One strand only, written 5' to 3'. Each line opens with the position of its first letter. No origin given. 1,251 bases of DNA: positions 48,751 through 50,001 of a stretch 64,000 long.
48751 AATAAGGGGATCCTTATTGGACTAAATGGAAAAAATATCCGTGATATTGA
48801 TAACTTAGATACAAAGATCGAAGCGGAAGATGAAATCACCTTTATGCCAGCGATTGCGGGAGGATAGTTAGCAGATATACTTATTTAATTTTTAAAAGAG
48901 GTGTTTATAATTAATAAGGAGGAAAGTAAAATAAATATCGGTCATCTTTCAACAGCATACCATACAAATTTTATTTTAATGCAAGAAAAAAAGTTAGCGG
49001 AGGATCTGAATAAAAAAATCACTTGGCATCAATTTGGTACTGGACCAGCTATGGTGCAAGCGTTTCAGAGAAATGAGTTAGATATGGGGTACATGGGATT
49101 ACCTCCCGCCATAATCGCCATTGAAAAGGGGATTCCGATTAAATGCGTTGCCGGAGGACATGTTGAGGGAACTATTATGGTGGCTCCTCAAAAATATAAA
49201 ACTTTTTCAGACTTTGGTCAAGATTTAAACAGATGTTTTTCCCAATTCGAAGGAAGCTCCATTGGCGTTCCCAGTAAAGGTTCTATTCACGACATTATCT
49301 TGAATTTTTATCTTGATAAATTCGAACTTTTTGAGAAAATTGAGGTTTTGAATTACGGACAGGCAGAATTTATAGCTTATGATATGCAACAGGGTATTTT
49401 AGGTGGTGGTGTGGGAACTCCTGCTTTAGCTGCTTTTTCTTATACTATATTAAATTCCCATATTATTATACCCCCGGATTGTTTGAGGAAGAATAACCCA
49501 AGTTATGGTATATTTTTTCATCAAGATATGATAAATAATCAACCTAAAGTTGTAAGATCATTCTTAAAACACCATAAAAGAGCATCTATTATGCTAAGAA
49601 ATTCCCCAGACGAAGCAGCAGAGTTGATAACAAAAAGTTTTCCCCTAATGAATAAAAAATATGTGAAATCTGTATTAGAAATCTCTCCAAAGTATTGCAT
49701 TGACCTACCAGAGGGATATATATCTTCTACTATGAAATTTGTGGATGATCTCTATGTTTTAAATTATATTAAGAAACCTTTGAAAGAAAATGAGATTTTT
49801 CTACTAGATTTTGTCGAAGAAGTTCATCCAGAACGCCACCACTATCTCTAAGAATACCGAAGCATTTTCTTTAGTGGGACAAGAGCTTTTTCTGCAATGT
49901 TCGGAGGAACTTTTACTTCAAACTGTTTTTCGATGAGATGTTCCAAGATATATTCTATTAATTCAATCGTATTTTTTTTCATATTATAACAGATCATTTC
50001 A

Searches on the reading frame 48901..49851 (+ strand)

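Call 37: search_protein_families(library=pfam, proteins=[window:48901-49851:+], max_evalue=0.001)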
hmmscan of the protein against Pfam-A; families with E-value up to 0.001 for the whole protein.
window:48901-49851:+ (316 aa): 2 families
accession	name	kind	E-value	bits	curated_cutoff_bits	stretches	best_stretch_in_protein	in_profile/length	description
PF13379.11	NMT1_2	-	5.1e-18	66.2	24.7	1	6-242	3-247/252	NMT1-like family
PF09084.16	NMT1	-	9.4e-07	29.4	20.5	1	50-239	33-216/216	NMT1/THI5 like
